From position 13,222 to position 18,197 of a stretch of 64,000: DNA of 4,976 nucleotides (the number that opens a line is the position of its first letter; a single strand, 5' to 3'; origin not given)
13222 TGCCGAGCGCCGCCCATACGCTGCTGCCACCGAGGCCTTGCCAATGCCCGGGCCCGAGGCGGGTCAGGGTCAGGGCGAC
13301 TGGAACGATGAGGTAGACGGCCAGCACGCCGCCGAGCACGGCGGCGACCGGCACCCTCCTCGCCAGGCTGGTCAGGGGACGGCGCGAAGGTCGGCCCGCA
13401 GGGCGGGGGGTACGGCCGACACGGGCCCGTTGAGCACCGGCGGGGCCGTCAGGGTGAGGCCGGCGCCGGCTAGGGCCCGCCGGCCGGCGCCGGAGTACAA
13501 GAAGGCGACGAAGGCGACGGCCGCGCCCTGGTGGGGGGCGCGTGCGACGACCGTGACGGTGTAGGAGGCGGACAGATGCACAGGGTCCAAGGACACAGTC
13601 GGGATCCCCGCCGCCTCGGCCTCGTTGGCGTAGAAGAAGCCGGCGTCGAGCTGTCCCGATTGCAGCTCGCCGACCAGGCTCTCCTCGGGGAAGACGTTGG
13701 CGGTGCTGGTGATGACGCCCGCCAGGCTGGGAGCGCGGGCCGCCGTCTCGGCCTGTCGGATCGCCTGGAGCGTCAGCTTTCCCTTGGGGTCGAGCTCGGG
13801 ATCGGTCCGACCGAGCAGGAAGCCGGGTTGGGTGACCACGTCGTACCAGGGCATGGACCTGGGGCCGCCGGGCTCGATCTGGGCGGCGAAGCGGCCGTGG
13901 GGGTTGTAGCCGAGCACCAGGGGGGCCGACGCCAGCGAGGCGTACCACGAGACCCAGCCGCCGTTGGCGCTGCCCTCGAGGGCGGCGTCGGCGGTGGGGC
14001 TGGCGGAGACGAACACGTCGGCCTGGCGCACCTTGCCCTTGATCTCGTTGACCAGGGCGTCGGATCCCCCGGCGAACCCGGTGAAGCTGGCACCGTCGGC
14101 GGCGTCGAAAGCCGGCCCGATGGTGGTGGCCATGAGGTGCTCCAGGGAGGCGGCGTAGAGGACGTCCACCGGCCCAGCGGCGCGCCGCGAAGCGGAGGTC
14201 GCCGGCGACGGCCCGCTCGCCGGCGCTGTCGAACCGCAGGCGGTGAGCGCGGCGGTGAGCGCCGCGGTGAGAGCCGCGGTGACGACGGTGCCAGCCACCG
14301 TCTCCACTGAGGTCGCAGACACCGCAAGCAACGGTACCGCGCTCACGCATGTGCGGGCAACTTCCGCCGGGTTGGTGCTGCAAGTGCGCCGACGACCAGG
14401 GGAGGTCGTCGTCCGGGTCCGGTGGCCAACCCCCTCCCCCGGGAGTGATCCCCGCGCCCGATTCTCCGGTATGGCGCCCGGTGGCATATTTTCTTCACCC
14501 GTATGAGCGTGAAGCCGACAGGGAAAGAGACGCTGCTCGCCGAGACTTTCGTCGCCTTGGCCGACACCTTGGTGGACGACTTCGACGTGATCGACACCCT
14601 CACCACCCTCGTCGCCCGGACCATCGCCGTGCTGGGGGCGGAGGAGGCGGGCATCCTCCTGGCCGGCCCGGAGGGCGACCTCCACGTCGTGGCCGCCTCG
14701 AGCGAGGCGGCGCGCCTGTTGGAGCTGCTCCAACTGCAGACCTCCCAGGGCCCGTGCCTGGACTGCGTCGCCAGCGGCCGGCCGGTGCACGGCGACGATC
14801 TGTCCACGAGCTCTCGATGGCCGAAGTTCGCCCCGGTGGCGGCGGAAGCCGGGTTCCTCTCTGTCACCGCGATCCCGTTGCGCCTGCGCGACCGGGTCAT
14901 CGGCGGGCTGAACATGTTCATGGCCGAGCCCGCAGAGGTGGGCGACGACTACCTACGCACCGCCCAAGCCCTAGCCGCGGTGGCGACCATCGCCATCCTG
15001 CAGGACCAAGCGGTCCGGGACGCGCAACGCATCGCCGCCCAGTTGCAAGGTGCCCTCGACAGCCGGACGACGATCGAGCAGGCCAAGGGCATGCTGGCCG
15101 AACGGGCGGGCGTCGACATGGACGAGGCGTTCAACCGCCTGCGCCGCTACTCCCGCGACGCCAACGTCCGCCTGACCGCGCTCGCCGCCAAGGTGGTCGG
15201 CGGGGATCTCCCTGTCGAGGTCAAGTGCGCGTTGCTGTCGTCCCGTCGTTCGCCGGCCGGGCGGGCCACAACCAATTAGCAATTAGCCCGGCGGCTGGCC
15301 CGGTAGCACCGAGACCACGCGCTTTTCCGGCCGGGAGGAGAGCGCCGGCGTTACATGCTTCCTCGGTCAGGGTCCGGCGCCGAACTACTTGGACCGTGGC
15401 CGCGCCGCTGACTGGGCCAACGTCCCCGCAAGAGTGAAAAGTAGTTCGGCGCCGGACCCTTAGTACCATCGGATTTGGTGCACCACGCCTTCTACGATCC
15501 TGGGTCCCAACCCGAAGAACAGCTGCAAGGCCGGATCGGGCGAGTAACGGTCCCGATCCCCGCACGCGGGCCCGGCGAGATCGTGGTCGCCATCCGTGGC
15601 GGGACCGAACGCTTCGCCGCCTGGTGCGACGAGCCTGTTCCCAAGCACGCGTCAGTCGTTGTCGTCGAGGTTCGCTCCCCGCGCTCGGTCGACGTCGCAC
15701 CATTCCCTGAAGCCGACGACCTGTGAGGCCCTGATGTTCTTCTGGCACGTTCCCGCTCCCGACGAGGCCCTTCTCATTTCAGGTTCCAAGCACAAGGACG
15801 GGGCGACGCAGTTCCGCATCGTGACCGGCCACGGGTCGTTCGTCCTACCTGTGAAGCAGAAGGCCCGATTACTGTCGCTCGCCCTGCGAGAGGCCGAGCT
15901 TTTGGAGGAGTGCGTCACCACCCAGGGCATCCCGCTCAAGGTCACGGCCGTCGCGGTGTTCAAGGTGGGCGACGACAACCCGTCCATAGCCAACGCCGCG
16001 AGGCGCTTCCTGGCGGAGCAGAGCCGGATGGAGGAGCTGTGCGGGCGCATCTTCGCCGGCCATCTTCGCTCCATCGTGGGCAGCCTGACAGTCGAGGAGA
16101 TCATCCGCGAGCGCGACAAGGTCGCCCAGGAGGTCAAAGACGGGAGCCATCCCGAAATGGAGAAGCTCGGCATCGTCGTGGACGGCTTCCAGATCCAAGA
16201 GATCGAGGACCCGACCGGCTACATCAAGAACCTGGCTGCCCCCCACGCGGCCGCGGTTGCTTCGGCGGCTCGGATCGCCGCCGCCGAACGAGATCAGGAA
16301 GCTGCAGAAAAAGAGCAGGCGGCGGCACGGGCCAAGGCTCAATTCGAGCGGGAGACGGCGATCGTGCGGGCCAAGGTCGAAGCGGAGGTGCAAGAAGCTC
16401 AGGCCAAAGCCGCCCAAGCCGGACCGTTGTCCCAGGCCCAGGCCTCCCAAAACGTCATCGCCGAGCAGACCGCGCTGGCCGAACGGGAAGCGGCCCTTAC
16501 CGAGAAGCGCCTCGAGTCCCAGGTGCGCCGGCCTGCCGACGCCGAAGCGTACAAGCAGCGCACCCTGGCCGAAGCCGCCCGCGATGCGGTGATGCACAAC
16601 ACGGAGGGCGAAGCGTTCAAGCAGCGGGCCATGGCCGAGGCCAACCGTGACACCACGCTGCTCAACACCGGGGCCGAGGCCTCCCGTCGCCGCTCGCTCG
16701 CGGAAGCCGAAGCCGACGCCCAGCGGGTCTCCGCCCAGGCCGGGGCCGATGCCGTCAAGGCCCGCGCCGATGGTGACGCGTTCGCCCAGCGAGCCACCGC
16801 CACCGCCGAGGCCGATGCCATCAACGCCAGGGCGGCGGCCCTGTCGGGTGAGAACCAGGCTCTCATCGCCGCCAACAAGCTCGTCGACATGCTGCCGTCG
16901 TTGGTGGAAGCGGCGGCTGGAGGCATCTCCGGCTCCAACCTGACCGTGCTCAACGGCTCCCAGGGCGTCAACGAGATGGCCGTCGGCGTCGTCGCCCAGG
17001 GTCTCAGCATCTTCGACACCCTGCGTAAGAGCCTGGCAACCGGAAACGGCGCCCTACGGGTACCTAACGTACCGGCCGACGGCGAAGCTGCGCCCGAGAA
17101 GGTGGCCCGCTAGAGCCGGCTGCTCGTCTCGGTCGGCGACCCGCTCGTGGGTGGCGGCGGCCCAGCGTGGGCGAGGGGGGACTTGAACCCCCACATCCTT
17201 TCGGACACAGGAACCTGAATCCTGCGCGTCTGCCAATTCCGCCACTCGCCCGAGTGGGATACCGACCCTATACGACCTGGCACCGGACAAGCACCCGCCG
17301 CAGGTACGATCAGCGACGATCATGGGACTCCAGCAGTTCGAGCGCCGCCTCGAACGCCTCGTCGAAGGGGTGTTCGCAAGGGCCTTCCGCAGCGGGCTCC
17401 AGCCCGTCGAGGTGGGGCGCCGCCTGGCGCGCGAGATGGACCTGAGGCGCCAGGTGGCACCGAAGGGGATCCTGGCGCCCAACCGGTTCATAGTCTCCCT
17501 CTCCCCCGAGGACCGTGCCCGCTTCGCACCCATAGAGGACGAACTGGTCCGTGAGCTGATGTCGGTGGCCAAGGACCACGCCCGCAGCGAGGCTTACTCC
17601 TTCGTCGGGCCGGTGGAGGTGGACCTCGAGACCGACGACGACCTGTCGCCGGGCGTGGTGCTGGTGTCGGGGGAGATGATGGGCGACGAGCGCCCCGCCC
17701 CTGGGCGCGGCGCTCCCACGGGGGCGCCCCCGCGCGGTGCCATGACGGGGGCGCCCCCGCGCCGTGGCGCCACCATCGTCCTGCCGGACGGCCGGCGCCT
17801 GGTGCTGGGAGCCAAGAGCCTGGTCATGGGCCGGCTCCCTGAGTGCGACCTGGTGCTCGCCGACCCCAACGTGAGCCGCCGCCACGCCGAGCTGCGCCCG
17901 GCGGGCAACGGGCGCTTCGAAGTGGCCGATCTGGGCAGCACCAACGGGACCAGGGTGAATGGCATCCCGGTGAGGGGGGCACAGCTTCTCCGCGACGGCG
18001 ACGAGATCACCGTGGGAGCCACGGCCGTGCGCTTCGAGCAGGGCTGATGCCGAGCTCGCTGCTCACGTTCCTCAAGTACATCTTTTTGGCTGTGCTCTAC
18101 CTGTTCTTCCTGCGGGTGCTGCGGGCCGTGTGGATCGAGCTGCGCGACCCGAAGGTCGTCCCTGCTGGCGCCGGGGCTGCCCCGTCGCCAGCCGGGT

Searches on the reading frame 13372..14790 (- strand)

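Call 38: search_protein_families(library=pfam, proteins=[window:13372-14790:-], max_evalue=0.0001)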
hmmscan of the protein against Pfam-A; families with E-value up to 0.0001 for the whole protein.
window:13372-14790:- (472 aa): 1 family
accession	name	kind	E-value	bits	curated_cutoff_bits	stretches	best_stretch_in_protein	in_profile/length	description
PF13531.11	SBP_bac_11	-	2.4e-27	96.6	25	1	209-445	2-226/227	Bacterial extracellular solute-binding protein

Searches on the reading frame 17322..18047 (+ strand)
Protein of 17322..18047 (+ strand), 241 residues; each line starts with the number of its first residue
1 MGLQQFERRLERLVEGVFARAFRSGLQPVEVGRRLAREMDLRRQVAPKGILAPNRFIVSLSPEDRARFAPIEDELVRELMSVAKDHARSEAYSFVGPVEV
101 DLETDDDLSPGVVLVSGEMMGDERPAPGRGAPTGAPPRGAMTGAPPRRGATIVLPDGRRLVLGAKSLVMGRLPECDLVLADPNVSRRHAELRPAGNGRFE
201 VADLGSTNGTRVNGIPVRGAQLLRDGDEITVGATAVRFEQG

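Call 37: search_protein_families(library=ncbifam, proteins=[window:17322-18047:+], max_evalue=0.001)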
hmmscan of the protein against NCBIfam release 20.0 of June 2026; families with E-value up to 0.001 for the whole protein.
window:17322-18047:+ (241 aa): 6 families
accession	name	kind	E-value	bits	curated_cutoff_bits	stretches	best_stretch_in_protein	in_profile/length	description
NF049868.1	FhaB_Rv0019c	equivalog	1.5e-17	64.1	125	1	157-237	78-157/158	FHA domain-containing protein FhaB/FipA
NF041660.2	oxygluDhInhib_OdhI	equivalog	3.8e-17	62.4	200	1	157-234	48-123/130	oxoglutarate dehydrogenase inhibitor Odhl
NF052573.1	HisKinEspAMyxo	equivalog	1.2e-13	50.1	1400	1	159-238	40-119/755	serine histidine kinase EspA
NF033760.1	gliding_GltG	equivalog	3.1e-13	49.2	650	1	169-240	28-98/650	adventurous gliding motility protein GltG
TIGR03354.1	VI_FHA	hypoth_equivalog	1.8e-10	41.2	120.25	1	161-237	20-100/420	type VI secretion system-associated FHA domain protein TagH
TIGR02500.1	type_III_yscD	equivalog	0.00017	20.6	86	1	157-237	12-91/413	type III secretion system inner membrane ring subunit SctD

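Call 38: search_protein_families(library=pfam, proteins=[window:17322-18047:+], max_evalue=0.0001)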
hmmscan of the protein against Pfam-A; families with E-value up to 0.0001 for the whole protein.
window:17322-18047:+ (241 aa): 3 families
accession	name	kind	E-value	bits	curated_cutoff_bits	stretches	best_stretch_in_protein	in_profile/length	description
PF12401.13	FhaA_N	-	2.2e-35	122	25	1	3-115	1-114/115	FhaA, N-terminal domain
PF00498.31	FHA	-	2.4e-20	73.2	20.7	1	168-232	2-67/67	FHA domain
PF16697.10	Yop-YscD_cpl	-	2.1e-14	54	33.2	1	157-239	9-91/94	Inner membrane component of T3SS, cytoplasmic domain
